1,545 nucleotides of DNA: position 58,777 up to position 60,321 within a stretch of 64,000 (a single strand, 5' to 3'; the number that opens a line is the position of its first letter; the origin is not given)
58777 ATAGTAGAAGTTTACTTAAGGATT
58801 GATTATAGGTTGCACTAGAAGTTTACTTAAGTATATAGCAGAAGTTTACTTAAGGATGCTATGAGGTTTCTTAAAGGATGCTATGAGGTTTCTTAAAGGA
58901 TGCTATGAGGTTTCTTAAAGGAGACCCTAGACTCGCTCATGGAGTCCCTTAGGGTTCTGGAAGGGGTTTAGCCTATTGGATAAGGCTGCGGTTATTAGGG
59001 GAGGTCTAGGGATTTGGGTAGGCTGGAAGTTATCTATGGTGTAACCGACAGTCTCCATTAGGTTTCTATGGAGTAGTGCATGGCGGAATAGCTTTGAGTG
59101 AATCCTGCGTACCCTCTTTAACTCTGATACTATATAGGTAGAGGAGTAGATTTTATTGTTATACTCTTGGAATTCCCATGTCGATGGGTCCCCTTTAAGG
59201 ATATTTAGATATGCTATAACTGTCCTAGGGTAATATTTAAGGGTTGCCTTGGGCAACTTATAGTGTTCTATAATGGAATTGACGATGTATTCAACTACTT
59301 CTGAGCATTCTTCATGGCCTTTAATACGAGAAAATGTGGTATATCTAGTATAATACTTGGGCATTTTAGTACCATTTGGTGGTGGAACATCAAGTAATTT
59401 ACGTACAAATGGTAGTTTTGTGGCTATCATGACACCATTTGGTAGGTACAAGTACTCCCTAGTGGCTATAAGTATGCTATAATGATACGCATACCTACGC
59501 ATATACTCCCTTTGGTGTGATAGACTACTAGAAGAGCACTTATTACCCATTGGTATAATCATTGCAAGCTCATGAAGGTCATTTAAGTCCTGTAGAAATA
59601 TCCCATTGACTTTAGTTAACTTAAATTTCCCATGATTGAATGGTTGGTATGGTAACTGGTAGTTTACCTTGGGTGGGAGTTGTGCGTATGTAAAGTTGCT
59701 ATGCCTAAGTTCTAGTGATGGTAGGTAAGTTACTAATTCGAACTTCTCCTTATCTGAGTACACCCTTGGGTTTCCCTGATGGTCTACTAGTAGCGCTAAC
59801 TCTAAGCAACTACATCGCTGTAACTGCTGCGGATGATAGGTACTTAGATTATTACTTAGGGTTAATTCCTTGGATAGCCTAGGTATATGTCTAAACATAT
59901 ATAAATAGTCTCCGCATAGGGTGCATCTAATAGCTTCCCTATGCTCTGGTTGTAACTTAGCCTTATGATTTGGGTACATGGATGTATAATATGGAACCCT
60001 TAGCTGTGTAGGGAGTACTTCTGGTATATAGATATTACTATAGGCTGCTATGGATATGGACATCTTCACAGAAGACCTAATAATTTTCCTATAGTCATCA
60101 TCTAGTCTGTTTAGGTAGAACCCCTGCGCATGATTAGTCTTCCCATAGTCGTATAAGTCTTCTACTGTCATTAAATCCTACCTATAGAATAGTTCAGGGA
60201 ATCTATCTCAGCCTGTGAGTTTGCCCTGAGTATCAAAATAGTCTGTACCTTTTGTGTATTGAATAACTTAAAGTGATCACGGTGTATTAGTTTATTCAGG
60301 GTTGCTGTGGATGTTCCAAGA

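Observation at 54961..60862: Two diverged copies of a 25-nt element (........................) bracket a 5.9-kb atypical segment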

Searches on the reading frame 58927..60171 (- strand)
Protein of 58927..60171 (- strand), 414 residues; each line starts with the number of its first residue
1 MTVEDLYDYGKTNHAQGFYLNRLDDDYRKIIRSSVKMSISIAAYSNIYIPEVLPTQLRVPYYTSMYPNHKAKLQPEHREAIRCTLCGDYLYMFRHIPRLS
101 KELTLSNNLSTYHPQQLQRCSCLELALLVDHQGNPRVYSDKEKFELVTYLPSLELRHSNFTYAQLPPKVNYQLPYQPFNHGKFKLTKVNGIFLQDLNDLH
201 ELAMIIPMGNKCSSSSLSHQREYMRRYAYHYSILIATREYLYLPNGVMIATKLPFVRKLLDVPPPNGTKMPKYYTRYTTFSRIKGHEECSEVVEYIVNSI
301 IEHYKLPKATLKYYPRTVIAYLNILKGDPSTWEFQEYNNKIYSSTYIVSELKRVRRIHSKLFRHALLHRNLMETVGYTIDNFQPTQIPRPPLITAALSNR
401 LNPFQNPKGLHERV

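Call 9: search_protein_families(library=phrogs, proteins=[window:58927-60171:-], max_evalue=0.01)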
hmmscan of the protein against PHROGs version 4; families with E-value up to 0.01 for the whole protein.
window:58927-60171:- (414 aa): 0 families

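Call 11: search_dna_similar(query=window:58927-60171:-, collection=phages, mode=protein, max_evalue=0.001)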
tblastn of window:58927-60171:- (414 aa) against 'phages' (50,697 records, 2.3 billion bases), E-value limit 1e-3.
No match.

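Call 16: find_related_loci(query=window:58927-60171:-, collection=viral_contigs, flank=10000)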
Query window:58927-60171:- (414 aa) in viral_contigs; peptide patterns used: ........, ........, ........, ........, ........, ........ (x = any residue, [..] = any of these).
4 stretches matched a pattern, but none encodes a relative of the query by tblastn (E <= 1e-3).

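Call 17: search_protein_families(library=pfam, proteins=[window:58927-60171:-], max_evalue=0.1)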
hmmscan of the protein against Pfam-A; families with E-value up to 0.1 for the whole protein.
window:58927-60171:- (414 aa): 0 families

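Call 18: find_homologous_proteins(query=window:58927-60171:-, max_evalue=0.01)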
Query window:58927-60171:- (414 aa): 2 proteins with E <= 0.01 among 1156 candidates.
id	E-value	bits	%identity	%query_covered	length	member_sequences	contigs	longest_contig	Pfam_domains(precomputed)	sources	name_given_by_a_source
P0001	1.2e-280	948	100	100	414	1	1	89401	-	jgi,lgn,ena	-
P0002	4.0e-61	225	37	94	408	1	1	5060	-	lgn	-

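Call 19: find_encoding_contigs(protein=P0001, flank=10000)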
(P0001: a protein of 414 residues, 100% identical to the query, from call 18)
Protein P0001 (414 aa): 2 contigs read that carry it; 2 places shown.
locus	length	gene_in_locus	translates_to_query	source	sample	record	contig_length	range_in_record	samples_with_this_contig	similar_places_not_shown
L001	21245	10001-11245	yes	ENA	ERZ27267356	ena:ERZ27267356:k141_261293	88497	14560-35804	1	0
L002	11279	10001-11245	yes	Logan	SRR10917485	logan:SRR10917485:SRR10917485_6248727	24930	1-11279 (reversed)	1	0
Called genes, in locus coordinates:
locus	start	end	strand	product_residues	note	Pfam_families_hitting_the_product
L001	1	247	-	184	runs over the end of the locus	-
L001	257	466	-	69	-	-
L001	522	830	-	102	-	-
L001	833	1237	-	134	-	-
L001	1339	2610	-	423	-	PF05065:Phage_capsid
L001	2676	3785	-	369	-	PF04586:Peptidase_S78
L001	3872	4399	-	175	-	PF01844:HNH (weak), PF14279:HNH_5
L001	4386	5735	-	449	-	PF04860:Phage_portal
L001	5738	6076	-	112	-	-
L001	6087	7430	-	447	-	PF03237:Terminase_6N (faint)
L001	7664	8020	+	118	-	-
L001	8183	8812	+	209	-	-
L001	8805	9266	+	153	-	PF26823:T5_Terminase_small (weak)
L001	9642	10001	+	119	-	-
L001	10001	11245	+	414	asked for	-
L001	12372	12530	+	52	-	-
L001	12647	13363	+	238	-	-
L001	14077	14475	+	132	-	-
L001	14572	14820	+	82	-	-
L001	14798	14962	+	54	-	-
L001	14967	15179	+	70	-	-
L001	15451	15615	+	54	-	-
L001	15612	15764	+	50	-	-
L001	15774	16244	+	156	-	-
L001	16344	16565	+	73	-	-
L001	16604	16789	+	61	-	-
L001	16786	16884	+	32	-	-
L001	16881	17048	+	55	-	-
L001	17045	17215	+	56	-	-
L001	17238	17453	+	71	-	-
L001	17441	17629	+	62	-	-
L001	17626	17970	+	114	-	-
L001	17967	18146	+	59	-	-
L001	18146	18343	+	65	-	-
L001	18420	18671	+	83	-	-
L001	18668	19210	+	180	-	-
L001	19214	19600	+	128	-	-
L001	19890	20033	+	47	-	-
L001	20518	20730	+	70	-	-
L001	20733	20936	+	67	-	-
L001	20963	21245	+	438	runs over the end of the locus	-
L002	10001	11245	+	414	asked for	-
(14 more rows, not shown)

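Call 20: find_encoding_contigs(protein=P0002, flank=10000)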
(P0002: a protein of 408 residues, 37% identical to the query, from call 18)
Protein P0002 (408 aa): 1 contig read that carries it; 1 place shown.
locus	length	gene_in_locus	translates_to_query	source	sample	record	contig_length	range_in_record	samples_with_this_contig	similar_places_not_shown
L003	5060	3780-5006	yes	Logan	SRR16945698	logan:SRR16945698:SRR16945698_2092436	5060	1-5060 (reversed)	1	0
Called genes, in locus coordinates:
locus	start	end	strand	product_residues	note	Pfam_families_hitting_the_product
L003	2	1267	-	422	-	?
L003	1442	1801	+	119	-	-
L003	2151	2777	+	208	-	-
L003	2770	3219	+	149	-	-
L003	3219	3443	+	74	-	-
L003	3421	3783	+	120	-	-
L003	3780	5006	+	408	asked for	-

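Call 36: find_homologous_proteins(query=L001:6087-7430:-, max_evalue=1e-20)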
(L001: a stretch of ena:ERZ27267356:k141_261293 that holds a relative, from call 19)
Query L001:6087-7430:- (447 aa): 85 proteins with E <= 1e-20 among 8000 candidates.
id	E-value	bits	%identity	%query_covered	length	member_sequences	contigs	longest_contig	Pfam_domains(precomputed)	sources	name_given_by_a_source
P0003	0.0e+0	1014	100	100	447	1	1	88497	PF03237.22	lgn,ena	-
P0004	6.8e-244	828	80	100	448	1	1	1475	-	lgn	-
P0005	7.7e-243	824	78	100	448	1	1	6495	PF03237.22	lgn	-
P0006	2.1e-241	819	79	100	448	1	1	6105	PF03237.22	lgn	-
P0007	4.7e-241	818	79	100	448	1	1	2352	PF03237.22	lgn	-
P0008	5.2e-240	815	78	100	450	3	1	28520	PF03237.22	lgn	-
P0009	6.1e-240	815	78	99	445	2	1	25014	PF03237.22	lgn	-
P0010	3.3e-239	812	77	100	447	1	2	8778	PF03237.22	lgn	-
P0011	1.1e-236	804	76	100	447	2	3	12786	PF03237.22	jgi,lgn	jgi:hypothetical protein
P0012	4.4e-231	785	74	100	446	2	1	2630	PF03237.22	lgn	-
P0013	3.3e-230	782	75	100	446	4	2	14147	PF03237.22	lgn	-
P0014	1.8e-229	780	74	100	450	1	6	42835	PF03237.22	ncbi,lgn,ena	-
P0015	2.2e-229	780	74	100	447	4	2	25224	PF03237.22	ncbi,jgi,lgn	jgi:hypothetical protein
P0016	3.0e-229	779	75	100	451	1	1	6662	PF03237.22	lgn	-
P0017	7.0e-227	772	74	100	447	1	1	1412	PF03237.22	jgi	jgi:hypothetical protein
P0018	2.4e-225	766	72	100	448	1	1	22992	PF03237.22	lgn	-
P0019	2.0e-216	737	70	100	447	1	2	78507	PF03237.22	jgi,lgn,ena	jgi:hypothetical protein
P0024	9.9e-193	659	63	100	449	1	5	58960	PF03237.22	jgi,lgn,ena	jgi:hypothetical protein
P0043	2.1e-160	553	56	100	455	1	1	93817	-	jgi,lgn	-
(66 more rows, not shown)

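Call 37: find_encoding_contigs(protein=P0019, flank=10000, max_places=2)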
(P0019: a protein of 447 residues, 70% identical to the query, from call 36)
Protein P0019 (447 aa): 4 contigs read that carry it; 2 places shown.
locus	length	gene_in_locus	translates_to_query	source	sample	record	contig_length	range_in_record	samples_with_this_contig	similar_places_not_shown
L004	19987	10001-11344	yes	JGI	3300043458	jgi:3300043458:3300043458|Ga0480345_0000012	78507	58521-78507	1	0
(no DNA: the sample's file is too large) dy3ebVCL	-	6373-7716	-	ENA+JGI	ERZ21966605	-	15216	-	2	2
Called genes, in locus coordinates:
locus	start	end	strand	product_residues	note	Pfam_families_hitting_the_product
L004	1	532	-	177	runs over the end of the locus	-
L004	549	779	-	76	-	-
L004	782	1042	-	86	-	-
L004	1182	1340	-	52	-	-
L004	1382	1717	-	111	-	-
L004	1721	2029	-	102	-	-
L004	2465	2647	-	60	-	-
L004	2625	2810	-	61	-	-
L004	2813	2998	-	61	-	-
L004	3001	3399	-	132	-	-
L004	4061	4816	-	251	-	-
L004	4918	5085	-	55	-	-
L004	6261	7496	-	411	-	-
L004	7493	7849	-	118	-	-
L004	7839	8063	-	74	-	-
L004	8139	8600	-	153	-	-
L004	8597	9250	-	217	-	PF22083:I-HmuI_NUMOD-like (weak)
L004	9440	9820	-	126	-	-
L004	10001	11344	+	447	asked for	PF03237:Terminase_6N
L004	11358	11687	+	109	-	-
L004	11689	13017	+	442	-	PF04860:Phage_portal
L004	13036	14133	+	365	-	PF04586:Peptidase_S78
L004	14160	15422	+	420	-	PF05065:Phage_capsid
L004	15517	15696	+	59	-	-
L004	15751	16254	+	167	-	-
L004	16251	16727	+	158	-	-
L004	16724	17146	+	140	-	-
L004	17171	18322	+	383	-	PF18906:Phage_tube_2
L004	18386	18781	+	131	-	-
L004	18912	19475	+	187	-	-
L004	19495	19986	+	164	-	?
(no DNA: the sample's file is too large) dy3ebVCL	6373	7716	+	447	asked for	PF03237:Terminase_6N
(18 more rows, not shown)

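Call 38: find_encoding_contigs(protein=P0014, flank=10000, max_places=2)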
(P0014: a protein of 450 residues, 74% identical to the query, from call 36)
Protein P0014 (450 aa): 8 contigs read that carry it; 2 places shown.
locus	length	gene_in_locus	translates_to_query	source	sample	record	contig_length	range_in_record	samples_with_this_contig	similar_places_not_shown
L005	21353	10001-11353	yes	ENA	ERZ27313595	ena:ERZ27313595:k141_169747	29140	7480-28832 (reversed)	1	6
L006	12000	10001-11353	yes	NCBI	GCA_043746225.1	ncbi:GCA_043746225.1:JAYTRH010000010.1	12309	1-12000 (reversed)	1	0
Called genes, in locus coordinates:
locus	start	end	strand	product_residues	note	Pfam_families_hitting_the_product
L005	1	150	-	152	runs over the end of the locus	?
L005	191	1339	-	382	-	-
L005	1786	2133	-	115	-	-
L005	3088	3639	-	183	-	-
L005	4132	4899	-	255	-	-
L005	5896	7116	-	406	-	-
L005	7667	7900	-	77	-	-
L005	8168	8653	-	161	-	-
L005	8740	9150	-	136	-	-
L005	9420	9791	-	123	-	-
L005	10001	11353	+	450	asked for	PF03237:Terminase_6N (weak)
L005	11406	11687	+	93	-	-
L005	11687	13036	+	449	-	PF04860:Phage_portal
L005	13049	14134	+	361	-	PF04586:Peptidase_S78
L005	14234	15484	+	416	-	PF05065:Phage_capsid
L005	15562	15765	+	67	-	-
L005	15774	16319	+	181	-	-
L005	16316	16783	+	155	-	-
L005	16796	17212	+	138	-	-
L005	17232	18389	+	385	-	PF18906:Phage_tube_2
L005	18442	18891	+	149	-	-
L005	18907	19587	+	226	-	-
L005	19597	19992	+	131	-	-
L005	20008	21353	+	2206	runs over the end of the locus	PF10145:PhageMin_Tail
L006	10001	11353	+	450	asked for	PF03237:Terminase_6N (weak)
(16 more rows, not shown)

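Call 39: find_encoding_contigs(protein=P0008, flank=10000, max_places=2)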
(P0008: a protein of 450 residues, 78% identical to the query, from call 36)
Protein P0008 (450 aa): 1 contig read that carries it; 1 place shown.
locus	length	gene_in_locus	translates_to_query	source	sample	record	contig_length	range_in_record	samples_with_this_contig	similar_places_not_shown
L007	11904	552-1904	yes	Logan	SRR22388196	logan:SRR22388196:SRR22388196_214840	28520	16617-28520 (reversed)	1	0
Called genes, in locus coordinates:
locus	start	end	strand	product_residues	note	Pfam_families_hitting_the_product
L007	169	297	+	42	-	PF05265:DUF723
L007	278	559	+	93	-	-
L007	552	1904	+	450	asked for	PF03237:Terminase_6N (weak)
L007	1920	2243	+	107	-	-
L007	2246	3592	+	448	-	PF04860:Phage_portal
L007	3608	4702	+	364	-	PF04586:Peptidase_S78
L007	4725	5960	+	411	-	PF05065:Phage_capsid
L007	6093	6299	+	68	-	-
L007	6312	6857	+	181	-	-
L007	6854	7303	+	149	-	-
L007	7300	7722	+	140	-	-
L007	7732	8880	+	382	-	PF18906:Phage_tube_2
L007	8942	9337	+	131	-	-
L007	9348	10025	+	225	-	-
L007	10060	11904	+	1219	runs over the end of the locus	PF10145:PhageMin_Tail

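Call 45: find_encoding_contigs(protein=P0024, flank=10000, max_places=1)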
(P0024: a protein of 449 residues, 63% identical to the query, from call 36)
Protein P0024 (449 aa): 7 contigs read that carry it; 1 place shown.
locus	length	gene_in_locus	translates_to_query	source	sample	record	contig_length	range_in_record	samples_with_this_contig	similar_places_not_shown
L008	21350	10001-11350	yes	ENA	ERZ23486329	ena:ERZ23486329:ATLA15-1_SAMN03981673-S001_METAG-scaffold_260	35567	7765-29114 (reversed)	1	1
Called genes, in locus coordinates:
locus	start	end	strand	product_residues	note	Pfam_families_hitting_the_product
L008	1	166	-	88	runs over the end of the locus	-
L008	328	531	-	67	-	-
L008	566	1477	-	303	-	-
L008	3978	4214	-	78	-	-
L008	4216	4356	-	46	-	-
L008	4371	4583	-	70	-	-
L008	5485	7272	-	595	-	-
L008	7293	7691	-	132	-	-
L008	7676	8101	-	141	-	-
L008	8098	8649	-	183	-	-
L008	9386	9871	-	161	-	-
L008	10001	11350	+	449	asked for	PF03237:Terminase_6N (faint)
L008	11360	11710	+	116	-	-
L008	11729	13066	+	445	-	PF04860:Phage_portal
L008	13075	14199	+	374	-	PF04586:Peptidase_S78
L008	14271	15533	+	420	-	PF05065:Phage_capsid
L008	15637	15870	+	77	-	-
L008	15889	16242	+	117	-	-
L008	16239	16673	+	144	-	-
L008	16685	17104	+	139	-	-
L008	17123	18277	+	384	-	PF18906:Phage_tube_2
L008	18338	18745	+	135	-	-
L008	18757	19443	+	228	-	-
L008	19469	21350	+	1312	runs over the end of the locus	PF10145:PhageMin_Tail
